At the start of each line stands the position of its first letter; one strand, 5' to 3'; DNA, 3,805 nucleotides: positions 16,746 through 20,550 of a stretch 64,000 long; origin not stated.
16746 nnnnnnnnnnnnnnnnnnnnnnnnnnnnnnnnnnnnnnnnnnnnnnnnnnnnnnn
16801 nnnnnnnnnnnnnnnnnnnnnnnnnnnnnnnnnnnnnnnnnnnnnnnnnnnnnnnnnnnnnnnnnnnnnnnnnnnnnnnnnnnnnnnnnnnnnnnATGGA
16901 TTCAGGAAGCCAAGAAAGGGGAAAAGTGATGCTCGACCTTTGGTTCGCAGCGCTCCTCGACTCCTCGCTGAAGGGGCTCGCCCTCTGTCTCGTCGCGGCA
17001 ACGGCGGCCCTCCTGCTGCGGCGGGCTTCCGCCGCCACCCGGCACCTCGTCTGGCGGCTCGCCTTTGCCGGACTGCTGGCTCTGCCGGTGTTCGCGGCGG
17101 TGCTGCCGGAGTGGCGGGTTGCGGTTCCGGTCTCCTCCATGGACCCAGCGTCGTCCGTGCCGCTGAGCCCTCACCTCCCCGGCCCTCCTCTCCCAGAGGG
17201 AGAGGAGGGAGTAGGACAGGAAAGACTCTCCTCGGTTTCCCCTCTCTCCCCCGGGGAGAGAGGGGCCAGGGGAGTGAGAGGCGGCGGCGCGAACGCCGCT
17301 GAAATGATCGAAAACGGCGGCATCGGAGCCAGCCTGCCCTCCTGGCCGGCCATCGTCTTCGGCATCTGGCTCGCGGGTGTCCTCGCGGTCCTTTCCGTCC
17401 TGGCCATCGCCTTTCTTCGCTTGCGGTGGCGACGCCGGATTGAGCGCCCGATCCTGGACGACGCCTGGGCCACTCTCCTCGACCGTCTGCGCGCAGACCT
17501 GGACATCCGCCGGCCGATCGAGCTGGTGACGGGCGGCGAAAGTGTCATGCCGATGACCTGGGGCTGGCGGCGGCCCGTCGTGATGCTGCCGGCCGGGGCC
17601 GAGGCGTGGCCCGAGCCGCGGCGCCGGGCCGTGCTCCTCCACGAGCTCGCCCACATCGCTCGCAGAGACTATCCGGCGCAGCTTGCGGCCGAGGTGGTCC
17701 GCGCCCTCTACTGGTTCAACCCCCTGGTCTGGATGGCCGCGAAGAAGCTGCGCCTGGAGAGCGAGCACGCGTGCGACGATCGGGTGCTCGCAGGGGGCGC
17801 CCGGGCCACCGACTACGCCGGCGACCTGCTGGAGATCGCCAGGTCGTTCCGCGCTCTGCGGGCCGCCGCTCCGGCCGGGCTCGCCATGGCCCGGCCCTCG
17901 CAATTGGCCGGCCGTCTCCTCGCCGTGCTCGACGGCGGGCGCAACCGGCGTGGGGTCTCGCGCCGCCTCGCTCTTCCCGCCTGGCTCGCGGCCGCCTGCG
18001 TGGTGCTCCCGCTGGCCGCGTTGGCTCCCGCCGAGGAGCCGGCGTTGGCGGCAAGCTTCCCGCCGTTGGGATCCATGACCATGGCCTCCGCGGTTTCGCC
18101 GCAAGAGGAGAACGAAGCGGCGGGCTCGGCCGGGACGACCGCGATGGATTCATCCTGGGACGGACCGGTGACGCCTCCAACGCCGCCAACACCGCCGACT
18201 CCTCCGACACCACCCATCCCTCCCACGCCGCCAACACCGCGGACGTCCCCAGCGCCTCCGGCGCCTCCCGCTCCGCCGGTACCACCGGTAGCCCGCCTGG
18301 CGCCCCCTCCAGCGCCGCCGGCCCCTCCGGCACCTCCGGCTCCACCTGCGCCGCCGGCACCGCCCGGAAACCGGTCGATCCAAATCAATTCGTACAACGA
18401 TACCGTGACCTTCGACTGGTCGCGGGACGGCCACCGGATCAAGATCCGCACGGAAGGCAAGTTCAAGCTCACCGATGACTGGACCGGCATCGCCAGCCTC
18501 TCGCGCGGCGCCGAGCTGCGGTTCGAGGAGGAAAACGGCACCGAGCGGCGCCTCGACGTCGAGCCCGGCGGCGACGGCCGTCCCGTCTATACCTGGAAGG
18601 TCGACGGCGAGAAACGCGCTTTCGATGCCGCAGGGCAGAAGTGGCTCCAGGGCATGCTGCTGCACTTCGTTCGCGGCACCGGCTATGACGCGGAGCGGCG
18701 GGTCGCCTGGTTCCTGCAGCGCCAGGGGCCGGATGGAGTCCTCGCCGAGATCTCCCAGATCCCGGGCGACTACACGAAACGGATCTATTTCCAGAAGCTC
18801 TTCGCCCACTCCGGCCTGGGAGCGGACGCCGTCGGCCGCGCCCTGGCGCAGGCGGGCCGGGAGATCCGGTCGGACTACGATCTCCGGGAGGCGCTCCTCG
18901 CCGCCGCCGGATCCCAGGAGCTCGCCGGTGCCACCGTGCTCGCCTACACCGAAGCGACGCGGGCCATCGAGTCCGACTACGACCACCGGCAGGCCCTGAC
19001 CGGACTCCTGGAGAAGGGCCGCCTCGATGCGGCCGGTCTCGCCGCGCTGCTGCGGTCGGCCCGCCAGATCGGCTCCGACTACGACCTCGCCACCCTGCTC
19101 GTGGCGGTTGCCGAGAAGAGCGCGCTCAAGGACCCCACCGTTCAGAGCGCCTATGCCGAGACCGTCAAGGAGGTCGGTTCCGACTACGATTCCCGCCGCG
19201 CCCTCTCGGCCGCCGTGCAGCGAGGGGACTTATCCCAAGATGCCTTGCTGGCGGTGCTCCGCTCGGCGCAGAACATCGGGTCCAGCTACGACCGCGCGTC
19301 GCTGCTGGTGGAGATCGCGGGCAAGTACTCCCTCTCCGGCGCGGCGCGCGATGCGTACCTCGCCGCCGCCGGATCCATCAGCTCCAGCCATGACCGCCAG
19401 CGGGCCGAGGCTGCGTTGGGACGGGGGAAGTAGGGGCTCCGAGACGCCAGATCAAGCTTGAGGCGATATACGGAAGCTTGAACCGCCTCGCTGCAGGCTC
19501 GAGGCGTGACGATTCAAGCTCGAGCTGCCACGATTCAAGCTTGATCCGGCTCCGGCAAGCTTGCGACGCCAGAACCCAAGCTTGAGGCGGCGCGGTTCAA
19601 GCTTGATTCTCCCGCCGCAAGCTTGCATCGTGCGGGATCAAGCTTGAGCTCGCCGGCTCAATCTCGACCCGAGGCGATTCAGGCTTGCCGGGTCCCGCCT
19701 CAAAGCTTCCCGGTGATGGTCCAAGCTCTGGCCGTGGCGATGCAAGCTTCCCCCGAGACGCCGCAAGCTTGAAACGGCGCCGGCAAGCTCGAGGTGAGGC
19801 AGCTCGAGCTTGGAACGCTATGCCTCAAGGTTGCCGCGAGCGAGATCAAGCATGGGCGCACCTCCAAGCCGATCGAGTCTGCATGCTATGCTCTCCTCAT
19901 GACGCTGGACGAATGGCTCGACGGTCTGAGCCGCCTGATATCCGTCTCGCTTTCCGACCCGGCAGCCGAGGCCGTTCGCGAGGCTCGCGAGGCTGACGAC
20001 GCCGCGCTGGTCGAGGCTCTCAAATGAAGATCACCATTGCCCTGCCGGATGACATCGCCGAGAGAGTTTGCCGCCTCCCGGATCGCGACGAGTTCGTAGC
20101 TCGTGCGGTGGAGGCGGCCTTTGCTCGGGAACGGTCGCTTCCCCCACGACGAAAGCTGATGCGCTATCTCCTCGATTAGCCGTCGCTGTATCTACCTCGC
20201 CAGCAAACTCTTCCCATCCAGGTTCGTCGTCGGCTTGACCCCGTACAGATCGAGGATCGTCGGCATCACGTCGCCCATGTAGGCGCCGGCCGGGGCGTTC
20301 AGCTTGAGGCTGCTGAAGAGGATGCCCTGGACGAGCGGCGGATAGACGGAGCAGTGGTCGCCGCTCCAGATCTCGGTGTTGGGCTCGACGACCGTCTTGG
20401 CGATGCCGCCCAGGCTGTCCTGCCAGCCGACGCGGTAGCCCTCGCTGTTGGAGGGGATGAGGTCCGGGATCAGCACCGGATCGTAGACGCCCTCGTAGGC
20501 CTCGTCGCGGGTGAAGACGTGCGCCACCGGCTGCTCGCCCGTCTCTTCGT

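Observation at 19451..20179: Twenty phased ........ palindromes (two helical turns apart) next to a tiny RHH gene cassette: a centromere/operator-like array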

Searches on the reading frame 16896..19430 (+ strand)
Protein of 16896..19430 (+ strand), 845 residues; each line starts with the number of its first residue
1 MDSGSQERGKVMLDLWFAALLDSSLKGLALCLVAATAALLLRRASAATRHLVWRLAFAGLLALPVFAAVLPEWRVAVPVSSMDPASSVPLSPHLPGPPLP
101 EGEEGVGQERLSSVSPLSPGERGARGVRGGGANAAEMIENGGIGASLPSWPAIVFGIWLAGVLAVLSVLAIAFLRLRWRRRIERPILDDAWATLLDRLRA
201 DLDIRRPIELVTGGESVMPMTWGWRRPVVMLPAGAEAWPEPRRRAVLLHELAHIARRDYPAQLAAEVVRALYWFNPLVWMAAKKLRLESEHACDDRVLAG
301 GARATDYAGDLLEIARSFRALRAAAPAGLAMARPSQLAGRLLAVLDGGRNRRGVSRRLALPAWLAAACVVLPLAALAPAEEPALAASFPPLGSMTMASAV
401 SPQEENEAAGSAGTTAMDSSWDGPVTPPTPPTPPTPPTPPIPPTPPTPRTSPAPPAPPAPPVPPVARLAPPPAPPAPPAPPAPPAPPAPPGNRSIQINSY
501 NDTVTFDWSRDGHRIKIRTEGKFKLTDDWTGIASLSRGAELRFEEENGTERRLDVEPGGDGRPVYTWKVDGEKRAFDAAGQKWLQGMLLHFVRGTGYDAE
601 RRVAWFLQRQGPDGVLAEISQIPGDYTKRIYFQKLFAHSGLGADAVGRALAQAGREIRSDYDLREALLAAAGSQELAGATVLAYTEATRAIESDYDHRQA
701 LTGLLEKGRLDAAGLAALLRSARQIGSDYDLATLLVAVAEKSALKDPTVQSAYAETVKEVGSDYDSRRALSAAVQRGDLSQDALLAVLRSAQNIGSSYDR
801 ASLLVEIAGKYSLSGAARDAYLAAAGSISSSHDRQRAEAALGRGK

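Call 7: search_protein_families(library=pfam, proteins=[window:16896-19430:+], max_evalue=0.1)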
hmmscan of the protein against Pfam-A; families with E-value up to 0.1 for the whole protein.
window:16896-19430:+ (845 aa): 2 families
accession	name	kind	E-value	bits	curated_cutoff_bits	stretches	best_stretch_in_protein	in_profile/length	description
PF05569.17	Peptidase_M56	-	4.9e-31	108.5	31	1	153-343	101-295/296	BlaR1 peptidase M56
PF01435.24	Peptidase_M48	-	0.065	13.5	20.3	0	243-286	65-109/186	Peptidase family M48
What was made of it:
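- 16896..19433 (+): Upstream neighbour: a BlaR1-like M56 peptidase-domain membrane sensor (845 aa). Its stop codon lies 20 bp before the first core. Pfam PF05569, E = 4.9e-31 (call 7).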

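Call 8: search_protein_families(library=ncbifam, proteins=[window:16896-19430:+], max_evalue=0.1)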
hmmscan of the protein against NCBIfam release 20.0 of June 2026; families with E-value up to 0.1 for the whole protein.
window:16896-19430:+ (845 aa): 2 families
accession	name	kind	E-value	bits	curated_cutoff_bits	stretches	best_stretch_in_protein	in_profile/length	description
NF000326.1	blaR1_generic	equivalog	6.4e-27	94.1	400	1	152-299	104-252/585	BlaR1 family beta-lactam sensor/signal transducer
NF033109.1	sensor_MecR1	exception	0.0019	16.8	1200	1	219-299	173-254/585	beta-lactam sensor/signal transducer MecR1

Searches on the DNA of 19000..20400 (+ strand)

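Call 27: search_rna_families(source=window, start=19000, end=20400, threshold=evalue, max_evalue=1)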
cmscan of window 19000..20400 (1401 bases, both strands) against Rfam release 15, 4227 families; matches with E-value up to 1: 3.
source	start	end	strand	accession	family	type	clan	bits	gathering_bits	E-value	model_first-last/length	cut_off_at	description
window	19493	19626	+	RF04159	MIR1437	Gene; miRNA;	-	26.2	168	0.064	1-192/192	no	MIR1437 microRNA precursor family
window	19493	19626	-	RF04159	MIR1437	Gene; miRNA;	-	25.1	168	0.11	1-192/192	no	MIR1437 microRNA precursor family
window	19581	19662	+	RF03908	MIR6459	Gene; miRNA;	-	20.4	100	0.22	1-87/87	no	MIR6459 microRNA precursor family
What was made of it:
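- On Any Rfam RNA family: Only sub-threshold matches to plant miRNA models, 20-26 bits against gathering scores of 100-168 (call 27).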

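Call 46: search_dna_similar(query=window:19440-19870:+, collection=plasmids, mode=distant, max_evalue=0.001, max_rows=15)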
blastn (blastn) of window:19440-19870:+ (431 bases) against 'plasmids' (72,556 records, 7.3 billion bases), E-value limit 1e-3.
No match.

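Call 47: search_dna_similar(query=window:19440-19870:+, collection=phages, mode=distant, max_evalue=0.001, max_rows=15)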
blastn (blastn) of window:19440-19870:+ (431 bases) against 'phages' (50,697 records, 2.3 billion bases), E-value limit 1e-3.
No match.
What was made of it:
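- On Plasmid/chromosome partition centromere (parS, parC, sopC): No similarity was found in PLSDB or phage records (calls 46, 47).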

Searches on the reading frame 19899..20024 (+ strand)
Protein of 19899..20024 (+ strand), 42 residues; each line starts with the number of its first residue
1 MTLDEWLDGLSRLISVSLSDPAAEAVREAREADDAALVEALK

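Call 66: search_protein_families(library=pfam, proteins=[window:19899-20024:+], max_evalue=1)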
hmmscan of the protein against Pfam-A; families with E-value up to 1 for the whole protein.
window:19899-20024:+ (42 aa): 0 families
